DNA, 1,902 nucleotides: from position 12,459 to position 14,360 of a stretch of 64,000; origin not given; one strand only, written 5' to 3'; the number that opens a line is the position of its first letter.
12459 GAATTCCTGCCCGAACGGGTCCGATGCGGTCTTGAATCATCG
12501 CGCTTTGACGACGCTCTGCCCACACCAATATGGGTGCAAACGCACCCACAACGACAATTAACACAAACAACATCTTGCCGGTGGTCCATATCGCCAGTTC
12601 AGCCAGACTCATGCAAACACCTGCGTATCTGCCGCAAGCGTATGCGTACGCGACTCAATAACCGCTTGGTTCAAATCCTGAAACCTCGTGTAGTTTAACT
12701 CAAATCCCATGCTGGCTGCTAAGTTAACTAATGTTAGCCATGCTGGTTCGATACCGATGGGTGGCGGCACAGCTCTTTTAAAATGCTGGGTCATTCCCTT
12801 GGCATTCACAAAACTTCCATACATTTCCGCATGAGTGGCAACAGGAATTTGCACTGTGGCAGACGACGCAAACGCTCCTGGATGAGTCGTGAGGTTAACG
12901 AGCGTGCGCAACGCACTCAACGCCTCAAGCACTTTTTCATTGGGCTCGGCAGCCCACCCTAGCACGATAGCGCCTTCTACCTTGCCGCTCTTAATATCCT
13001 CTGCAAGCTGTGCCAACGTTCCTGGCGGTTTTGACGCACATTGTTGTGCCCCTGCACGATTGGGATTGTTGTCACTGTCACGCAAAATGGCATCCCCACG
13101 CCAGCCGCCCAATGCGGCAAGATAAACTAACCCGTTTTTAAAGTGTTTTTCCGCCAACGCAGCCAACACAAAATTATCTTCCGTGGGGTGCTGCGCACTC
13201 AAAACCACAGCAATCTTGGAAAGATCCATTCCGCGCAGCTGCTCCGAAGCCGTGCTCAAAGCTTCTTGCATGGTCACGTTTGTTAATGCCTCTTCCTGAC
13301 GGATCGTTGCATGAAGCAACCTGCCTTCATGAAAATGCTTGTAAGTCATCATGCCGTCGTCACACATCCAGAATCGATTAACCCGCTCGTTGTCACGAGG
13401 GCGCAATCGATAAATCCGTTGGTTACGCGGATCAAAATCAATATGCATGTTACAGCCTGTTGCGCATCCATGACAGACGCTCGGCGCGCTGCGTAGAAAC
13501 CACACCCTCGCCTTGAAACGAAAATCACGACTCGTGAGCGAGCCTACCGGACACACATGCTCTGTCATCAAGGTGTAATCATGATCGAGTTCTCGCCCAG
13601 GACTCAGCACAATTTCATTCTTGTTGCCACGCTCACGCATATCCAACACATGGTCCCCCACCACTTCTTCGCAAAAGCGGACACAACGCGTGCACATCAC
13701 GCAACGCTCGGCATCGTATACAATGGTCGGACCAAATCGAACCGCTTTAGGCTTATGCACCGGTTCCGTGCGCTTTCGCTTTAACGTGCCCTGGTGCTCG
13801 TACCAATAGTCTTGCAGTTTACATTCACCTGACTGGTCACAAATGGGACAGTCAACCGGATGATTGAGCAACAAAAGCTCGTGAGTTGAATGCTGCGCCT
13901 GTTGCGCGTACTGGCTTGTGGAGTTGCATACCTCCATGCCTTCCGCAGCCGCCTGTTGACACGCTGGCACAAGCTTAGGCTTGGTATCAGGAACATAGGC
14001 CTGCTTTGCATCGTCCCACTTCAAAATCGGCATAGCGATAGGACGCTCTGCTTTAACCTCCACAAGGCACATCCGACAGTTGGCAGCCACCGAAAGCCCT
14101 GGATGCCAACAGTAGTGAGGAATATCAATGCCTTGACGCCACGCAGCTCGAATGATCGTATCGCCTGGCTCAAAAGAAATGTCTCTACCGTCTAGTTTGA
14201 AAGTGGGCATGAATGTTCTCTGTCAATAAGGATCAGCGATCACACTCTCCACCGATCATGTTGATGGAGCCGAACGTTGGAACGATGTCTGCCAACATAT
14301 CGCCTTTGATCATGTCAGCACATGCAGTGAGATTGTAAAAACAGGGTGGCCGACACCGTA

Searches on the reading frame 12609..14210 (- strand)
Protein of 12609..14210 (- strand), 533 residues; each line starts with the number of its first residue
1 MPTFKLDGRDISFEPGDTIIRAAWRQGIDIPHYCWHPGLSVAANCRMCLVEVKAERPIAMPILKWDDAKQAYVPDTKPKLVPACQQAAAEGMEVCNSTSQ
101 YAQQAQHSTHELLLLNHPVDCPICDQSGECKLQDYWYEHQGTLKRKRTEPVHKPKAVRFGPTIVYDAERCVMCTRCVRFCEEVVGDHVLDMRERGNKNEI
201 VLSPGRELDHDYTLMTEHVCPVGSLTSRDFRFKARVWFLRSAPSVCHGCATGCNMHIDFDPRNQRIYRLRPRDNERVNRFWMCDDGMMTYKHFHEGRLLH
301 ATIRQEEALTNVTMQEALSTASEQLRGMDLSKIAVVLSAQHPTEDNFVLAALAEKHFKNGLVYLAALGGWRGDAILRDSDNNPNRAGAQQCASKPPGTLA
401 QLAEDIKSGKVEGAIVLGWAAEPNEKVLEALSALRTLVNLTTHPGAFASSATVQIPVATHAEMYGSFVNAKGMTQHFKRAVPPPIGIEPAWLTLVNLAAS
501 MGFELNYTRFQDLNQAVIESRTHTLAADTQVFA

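Call 20: find_encoding_contigs(protein=window:12609-14210:-, flank=10000, max_places=1)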
Protein window:12609-14210:- (533 aa): 1 contig read that carries it; 1 place shown.
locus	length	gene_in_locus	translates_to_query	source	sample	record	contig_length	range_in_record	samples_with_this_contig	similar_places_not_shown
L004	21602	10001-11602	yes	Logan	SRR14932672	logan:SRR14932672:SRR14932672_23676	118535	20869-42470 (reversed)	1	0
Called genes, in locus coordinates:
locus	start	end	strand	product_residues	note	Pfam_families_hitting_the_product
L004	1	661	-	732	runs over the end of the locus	PF23139:OB_YrrC, PF14520:HHH_5 (weak), PF14490:HHH_RecD2, PF05127:NAT10_TcmA_helicase (weak), PF13245:AAA_19, PF13604:AAA_30, PF18335:SH3_13, PF13538:UvrD_C_2, +4 more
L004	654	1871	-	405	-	PF00932:LTD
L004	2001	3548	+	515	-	PF10609:ParA, PF01656:CbiA, PF02374:ArsA_ATPase (faint), PF06564:CBP_BcsQ (faint), PF13614:AAA_31, PF12844:HTH_19 (faint), PF00226:DnaJ (weak), PF13413:HTH_25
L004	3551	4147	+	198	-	PF02545:Maf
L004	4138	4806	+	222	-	PF01168:Ala_racemase_N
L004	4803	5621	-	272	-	PF02558:ApbA (weak), PF03446:NAD_binding_2 (weak), PF03807:F420_oxidored, PF02153:PDH_N (weak), PF14748:P5CR_dimer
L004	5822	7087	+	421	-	PF05195:AMP_N, PF00557:Peptidase_M24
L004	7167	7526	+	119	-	PF00507:Oxidored_q4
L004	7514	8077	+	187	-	PF01058:Oxidored_q6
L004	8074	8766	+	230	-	PF00329:Complex1_30kDa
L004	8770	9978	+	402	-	PF00346:Complex1_49kDa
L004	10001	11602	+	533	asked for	PF00111:Fer2 (weak), PF13510:Fer2_4, PF10588:NADH-G_4Fe-4S_3, PF22117:Fer4_Nqo3, PF04879:Molybdop_Fe4S4 (weak), PF00384:Molybdopterin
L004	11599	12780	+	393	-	PF00146:NADHdh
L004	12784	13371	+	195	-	PF13183:Fer4_8 (faint), PF14697:Fer4_21 (faint), PF12838:Fer4_7 (weak), PF13187:Fer4_9 (weak), PF00037:Fer4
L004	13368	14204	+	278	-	PF02585:PIG-L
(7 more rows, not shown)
